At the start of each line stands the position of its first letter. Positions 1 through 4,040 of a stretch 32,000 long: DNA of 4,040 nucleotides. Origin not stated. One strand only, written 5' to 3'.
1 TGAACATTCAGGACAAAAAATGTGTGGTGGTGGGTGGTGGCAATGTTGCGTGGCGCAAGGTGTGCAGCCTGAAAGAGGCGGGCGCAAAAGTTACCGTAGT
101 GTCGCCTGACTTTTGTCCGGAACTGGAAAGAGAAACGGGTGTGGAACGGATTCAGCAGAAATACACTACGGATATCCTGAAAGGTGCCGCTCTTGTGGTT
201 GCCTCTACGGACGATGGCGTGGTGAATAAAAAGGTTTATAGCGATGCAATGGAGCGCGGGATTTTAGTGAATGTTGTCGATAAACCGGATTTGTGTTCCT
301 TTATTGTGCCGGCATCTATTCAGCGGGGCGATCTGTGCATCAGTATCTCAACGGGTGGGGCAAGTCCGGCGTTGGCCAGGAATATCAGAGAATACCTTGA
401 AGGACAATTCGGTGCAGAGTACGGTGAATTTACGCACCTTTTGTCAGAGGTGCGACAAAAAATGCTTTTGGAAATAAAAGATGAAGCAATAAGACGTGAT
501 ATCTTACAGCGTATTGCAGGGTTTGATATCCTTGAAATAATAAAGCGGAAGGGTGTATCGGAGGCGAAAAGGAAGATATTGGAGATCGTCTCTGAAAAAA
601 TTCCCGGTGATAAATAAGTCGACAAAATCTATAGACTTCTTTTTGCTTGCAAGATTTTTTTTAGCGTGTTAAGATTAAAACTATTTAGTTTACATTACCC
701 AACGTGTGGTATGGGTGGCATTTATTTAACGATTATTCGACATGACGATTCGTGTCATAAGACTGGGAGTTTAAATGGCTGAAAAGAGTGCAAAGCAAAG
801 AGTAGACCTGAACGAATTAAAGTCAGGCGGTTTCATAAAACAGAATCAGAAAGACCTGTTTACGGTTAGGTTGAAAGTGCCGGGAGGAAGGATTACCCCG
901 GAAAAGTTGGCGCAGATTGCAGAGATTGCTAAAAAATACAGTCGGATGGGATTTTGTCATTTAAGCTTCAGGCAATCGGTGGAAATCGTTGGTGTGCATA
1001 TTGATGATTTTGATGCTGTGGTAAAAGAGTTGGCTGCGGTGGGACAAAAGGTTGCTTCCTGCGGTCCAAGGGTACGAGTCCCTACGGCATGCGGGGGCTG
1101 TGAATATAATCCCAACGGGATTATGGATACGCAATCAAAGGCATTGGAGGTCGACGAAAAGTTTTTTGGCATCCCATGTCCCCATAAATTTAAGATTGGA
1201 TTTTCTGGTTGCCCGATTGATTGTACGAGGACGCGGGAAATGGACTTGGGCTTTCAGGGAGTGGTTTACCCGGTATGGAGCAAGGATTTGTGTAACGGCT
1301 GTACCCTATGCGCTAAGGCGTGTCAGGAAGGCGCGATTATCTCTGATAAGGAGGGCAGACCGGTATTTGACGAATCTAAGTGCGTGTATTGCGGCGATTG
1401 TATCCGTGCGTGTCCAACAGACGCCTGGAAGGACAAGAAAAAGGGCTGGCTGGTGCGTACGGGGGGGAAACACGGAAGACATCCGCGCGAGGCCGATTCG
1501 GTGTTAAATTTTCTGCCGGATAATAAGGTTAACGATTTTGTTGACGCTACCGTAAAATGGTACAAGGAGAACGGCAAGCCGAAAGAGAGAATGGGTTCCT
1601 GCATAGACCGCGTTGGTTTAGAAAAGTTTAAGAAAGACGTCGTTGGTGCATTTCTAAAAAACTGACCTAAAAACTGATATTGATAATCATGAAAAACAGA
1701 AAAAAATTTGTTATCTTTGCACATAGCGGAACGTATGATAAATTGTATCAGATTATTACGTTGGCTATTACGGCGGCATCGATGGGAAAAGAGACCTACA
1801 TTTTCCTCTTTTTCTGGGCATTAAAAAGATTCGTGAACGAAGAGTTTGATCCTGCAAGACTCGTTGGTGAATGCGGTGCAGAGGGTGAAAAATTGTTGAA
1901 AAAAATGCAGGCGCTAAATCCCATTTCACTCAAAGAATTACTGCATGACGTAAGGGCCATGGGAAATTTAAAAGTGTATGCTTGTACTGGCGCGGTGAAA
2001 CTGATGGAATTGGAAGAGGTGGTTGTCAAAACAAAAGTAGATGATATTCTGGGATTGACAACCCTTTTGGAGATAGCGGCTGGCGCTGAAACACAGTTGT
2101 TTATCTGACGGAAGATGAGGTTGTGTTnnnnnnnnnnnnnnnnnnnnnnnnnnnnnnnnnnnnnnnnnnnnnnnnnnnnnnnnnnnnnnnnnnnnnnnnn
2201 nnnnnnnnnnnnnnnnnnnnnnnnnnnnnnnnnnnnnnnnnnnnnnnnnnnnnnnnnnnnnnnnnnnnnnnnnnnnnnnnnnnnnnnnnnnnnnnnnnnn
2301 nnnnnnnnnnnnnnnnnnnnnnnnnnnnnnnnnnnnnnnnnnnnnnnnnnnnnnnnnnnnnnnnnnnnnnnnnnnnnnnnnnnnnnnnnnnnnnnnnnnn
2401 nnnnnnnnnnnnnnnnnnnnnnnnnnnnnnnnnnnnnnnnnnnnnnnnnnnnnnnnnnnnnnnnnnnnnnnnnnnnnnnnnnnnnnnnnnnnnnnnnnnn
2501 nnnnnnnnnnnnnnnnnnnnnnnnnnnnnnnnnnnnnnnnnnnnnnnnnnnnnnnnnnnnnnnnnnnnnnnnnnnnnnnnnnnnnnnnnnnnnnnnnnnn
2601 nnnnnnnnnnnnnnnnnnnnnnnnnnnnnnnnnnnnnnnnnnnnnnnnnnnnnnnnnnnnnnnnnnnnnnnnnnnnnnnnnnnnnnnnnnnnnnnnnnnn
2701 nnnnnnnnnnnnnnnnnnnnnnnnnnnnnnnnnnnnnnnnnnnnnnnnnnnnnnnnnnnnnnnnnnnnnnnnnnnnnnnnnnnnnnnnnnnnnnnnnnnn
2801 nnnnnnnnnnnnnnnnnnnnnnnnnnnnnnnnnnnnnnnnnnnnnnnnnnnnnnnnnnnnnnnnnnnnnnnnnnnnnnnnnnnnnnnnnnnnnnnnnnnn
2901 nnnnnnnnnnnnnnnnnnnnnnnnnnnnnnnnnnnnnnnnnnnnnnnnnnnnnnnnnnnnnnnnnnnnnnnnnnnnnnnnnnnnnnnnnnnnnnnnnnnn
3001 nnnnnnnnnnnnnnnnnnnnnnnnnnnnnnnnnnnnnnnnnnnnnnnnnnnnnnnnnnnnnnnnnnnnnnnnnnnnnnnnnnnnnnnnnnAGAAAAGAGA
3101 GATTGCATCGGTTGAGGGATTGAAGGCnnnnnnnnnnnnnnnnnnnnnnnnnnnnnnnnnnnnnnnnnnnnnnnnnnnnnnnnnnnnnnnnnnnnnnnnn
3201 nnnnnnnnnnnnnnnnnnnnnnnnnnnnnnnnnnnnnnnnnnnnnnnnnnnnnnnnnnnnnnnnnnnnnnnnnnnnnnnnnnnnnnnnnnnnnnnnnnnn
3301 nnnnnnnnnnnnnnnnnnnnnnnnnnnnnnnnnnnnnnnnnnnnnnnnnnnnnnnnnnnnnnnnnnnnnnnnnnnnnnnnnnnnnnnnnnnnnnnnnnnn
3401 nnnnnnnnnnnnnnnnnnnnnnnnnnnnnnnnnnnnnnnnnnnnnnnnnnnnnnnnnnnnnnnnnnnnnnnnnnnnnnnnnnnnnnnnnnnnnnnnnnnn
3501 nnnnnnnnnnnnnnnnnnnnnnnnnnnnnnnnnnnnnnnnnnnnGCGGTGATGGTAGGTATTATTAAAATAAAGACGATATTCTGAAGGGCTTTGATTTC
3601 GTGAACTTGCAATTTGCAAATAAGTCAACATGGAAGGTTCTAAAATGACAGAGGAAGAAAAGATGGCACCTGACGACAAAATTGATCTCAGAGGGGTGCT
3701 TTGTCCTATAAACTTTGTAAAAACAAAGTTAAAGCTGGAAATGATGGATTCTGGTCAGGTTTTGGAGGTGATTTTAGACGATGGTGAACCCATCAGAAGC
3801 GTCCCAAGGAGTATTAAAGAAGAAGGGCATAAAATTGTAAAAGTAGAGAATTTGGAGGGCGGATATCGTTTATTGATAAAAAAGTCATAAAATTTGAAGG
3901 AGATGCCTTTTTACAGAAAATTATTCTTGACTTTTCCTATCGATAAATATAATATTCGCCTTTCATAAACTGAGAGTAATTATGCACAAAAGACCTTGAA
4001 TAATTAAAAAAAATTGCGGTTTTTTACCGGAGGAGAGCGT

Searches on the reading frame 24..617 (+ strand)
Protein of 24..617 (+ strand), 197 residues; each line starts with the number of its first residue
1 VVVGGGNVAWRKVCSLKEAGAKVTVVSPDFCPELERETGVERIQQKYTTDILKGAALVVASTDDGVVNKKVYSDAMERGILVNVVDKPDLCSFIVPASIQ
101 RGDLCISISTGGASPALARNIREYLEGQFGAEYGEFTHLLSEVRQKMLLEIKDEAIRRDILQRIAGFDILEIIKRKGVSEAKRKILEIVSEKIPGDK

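Call 29: search_protein_families(library=pfam, proteins=[window:24-617:+], max_evalue=0.001)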
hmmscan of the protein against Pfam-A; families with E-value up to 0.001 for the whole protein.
window:24-617:+ (197 aa): 2 families
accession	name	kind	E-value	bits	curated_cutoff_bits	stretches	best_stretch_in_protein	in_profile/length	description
PF13241.12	NAD_binding_7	-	3.3e-29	101.9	22.1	1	1-97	11-104/104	Putative NAD(P)-binding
PF14824.11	Sirohm_synth_M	-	2.9e-08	33.5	25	1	101-127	1-27/28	Sirohaem biosynthesis protein central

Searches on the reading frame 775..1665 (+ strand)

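Call 29: search_protein_families(library=pfam, proteins=[window:775-1665:+], max_evalue=0.001)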
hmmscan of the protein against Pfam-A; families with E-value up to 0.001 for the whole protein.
window:775-1665:+ (296 aa): 10 families
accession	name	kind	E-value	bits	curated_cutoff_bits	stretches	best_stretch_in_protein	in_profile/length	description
PF01077.27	NIR_SIR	-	1.4e-27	96.5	27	1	97-289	2-150/158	Nitrite and sulphite reductase 4Fe-4S domain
PF03460.22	NIR_SIR_ferr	-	2.6e-20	72.4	24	1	22-89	2-69/69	Nitrite/Sulfite reductase ferredoxin-like half domain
PF00037.32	Fer4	-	3.8e-13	49.1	21.1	2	196-218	1-23/24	4Fe-4S binding domain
PF12837.12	Fer4_6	-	4.9e-12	45.6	25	2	196-218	2-24/24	4Fe-4S binding domain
PF12838.12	Fer4_7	-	5e-09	36.9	27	1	173-217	2-52/52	4Fe-4S dicluster domain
PF13237.11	Fer4_10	-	1.4e-08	34.9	25.5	2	169-214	5-53/53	4Fe-4S dicluster domain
PF13187.11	Fer4_9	-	6.2e-08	33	27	1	173-217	2-51/52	4Fe-4S dicluster domain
PF12797.12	Fer4_2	-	1e-06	28.7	24.5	0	195-215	2-22/22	4Fe-4S binding domain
PF14697.11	Fer4_21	-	2e-05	25.1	35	1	170-216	5-55/59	4Fe-4S dicluster domain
PF13484.11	Fer4_16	-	0.00029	22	30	0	202-221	1-20/66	4Fe-4S double cluster binding domain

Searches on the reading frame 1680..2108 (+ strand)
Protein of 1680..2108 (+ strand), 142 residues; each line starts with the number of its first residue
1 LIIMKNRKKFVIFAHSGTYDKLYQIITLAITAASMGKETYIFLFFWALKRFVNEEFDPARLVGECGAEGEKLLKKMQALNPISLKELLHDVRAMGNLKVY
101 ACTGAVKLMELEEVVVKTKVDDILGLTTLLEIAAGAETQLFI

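Call 29: search_protein_families(library=pfam, proteins=[window:1680-2108:+], max_evalue=0.001)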
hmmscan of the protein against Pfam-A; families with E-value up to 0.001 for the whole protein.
window:1680-2108:+ (142 aa): 2 families
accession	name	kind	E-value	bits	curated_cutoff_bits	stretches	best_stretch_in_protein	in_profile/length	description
PF13686.11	DrsE_2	-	1.8e-10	41.4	25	1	7-51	2-46/156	DsrE/DsrF/DrsH-like family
PF02635.20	DsrE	-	0.00048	20.7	22.7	0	8-133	1-107/116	DsrE/DsrF-like family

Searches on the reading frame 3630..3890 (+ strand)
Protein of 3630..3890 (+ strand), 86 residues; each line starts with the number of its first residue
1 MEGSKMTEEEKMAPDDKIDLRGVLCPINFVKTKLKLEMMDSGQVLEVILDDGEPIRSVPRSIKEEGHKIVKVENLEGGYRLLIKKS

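Call 29: search_protein_families(library=pfam, proteins=[window:3630-3890:+], max_evalue=0.001)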
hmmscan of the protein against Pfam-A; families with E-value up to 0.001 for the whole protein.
window:3630-3890:+ (86 aa): 1 family
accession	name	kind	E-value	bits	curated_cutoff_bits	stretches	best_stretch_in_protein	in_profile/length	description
PF01206.22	TusA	-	2.7e-22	78.8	28.6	1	17-85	2-70/70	Sulfurtransferase TusA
